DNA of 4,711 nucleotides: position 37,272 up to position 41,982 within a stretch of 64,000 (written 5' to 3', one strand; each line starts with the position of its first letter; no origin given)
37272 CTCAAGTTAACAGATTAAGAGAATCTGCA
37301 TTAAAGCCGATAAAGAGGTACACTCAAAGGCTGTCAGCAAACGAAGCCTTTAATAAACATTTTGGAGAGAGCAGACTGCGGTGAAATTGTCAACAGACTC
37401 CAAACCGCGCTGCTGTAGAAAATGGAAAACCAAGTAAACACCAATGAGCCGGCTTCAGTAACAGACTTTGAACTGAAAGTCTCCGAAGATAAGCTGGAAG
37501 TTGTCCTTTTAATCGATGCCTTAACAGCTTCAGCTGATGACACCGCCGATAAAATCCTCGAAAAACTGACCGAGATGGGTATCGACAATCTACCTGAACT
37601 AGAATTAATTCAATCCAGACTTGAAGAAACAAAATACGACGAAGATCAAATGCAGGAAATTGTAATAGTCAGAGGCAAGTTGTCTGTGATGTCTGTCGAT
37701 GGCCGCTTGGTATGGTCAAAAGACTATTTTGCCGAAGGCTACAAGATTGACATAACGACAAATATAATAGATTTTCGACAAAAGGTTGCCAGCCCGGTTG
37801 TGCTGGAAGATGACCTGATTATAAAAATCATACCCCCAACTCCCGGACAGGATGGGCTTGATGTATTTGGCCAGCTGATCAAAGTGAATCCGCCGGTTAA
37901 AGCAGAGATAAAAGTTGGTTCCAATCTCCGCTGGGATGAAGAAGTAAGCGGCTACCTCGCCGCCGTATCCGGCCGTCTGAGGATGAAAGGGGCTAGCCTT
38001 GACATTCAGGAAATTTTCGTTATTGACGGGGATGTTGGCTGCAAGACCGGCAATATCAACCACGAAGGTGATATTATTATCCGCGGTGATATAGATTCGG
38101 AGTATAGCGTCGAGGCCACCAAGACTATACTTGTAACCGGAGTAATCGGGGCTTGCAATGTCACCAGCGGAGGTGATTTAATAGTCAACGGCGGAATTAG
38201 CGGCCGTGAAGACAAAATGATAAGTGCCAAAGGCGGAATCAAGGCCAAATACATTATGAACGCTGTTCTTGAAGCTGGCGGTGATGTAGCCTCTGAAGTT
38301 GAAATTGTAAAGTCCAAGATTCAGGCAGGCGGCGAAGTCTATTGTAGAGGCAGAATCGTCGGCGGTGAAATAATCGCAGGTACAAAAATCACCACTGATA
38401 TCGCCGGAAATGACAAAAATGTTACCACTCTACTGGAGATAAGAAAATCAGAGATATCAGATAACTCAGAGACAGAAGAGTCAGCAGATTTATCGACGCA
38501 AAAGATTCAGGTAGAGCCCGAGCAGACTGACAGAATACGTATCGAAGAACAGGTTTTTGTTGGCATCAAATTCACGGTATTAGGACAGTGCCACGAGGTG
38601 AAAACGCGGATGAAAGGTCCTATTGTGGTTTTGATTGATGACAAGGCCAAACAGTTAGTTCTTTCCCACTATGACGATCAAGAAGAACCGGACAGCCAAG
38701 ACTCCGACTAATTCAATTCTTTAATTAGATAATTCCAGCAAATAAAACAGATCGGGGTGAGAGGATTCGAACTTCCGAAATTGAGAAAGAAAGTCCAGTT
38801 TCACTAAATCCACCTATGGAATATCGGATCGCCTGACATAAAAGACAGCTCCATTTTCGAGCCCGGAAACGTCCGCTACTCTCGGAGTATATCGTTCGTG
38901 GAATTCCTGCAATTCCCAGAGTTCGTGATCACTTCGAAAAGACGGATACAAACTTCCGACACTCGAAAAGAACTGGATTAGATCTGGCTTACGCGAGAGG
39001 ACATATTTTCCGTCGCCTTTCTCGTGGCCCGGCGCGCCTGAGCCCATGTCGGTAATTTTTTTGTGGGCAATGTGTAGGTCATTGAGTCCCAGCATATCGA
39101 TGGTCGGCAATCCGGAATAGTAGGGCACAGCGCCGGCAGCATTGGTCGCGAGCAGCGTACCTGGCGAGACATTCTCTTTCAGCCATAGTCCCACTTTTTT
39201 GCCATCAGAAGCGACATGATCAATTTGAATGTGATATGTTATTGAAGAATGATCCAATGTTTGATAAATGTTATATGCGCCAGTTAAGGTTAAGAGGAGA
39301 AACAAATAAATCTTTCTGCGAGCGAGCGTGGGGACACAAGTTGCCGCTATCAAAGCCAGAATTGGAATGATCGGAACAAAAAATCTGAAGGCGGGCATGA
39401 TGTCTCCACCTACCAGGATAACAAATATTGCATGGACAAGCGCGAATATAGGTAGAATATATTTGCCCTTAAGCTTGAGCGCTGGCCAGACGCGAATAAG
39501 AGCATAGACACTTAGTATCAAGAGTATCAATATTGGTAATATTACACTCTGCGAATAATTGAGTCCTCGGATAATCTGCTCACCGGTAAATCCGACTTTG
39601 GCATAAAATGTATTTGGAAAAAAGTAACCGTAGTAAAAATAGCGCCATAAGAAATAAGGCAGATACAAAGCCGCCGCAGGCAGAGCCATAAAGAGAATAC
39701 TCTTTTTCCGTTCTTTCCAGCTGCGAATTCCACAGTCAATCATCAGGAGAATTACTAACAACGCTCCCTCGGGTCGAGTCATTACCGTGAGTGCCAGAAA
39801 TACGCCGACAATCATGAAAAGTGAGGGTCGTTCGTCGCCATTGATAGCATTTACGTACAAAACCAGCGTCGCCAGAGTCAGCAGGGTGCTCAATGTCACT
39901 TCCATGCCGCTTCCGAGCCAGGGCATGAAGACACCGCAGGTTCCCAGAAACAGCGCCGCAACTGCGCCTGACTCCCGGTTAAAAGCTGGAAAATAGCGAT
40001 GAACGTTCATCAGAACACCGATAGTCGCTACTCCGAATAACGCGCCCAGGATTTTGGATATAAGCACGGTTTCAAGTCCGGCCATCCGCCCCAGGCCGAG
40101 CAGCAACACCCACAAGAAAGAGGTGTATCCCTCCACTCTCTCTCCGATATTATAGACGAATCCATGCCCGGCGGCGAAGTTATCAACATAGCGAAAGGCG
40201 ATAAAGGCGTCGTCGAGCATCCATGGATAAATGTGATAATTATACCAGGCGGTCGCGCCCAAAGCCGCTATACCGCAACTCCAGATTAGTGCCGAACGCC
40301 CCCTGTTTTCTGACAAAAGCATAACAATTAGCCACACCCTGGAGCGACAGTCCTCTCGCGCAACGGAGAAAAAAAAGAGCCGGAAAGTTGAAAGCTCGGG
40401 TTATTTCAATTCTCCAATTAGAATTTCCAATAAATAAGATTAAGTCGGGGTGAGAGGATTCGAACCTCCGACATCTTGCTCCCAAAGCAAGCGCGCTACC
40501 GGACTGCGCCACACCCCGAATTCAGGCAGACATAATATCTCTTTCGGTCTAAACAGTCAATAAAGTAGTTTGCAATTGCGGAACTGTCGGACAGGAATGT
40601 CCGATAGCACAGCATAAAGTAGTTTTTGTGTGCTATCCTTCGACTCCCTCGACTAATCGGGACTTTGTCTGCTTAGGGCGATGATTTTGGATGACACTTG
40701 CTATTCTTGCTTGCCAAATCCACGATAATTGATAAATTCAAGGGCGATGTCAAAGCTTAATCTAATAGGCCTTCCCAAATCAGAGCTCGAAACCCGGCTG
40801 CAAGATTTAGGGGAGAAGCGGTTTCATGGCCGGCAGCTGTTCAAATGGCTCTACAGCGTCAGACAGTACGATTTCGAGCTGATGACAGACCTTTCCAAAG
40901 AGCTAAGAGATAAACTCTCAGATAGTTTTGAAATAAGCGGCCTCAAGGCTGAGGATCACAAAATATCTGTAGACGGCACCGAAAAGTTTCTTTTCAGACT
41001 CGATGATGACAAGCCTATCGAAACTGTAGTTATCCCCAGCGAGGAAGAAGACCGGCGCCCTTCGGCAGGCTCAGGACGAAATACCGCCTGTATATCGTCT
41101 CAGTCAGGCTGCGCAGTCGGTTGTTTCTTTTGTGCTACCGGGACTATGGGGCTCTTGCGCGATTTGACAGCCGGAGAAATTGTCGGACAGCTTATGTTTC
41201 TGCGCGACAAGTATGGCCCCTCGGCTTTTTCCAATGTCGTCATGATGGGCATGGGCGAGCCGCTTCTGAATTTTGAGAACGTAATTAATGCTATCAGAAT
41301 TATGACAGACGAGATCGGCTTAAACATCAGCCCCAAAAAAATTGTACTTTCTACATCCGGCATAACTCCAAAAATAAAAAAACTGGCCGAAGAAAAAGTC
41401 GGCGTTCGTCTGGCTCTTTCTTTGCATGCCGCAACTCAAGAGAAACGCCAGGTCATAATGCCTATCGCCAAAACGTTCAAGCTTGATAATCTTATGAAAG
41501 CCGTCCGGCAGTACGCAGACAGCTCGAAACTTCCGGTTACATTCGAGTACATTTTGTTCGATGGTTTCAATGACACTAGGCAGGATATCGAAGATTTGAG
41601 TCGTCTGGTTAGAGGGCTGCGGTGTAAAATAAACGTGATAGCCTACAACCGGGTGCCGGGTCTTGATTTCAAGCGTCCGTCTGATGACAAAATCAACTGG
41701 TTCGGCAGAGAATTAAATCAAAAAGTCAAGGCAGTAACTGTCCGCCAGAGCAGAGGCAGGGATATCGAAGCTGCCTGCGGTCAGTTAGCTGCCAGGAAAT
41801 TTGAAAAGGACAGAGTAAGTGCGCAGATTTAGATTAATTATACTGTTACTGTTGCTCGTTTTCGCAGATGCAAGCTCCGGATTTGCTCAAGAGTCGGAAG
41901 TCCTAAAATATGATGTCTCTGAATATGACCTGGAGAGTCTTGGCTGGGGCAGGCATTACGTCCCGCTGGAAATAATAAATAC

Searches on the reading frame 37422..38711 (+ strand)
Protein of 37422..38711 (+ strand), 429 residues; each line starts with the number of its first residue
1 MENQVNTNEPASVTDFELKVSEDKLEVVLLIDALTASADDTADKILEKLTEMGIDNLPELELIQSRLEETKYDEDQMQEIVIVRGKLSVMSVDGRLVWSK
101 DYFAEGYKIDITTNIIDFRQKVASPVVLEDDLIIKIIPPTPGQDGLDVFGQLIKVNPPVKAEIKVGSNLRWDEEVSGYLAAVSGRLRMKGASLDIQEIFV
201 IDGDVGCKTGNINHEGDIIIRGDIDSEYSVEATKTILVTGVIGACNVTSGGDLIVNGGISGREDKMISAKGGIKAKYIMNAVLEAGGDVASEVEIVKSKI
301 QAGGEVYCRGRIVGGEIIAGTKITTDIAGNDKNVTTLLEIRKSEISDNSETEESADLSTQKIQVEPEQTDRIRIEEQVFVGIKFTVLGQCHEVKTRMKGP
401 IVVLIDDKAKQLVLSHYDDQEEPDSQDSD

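Call 14: search_protein_families(library=pfam, proteins=[window:37422-38711:+], max_evalue=0.01)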
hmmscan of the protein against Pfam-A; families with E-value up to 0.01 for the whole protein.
window:37422-38711:+ (429 aa): 2 families
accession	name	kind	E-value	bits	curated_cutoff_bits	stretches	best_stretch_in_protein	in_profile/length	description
PF03961.19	FapA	-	1.9e-37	129.8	31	1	198-368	2-174/272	Flagellar Assembly Protein A beta solenoid domain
PF20250.3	FapA_N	-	9.3e-25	87.5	27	1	16-189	1-176/178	Flagellar Assembly Protein A N-terminal region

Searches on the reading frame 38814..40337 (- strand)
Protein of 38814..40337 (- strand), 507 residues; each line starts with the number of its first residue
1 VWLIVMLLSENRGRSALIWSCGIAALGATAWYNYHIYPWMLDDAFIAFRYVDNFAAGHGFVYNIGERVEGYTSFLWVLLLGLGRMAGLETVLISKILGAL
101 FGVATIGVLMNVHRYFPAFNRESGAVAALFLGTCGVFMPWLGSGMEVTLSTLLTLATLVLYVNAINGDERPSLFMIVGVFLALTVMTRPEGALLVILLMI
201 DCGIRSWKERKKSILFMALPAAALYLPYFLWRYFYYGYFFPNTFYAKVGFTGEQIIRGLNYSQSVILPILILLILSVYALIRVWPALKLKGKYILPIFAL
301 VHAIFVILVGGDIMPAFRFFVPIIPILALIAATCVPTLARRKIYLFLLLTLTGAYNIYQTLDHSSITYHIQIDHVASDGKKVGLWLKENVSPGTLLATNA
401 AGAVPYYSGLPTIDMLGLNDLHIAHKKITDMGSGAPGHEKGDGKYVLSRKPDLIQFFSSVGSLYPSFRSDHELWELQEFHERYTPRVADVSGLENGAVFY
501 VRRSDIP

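Call 14: search_protein_families(library=pfam, proteins=[window:38814-40337:-], max_evalue=0.01)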
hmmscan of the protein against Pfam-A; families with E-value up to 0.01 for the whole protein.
window:38814-40337:- (507 aa): 1 family
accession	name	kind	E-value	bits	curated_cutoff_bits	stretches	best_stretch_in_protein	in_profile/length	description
PF19992.4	DUF6427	-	0.006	16.3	25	1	112-350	51-287/301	Family of unknown function (DUF6427)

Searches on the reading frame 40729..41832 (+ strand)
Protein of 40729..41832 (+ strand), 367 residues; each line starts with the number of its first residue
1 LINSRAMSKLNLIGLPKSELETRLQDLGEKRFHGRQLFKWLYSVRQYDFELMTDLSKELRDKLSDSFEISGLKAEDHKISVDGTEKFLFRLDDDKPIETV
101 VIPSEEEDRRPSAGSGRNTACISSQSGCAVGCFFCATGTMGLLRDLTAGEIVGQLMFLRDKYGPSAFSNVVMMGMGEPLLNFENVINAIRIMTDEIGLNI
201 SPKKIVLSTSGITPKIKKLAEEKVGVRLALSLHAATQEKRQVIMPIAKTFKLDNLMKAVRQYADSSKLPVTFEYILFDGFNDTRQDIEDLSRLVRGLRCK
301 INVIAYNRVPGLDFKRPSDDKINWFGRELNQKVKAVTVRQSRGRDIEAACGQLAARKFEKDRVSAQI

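Call 14: search_protein_families(library=pfam, proteins=[window:40729-41832:+], max_evalue=0.01)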
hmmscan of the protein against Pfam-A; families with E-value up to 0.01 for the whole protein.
window:40729-41832:+ (367 aa): 2 families
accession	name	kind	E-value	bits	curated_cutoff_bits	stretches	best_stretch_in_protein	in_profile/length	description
PF21016.3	RlmN_N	-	1.6e-18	66.6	24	1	11-69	2-60/60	Ribosomal RNA large subunit methyltransferase N-terminal domain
PF04055.27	Radical_SAM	-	1.9e-15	57.9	29.5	1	123-289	2-161/166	Radical SAM superfamily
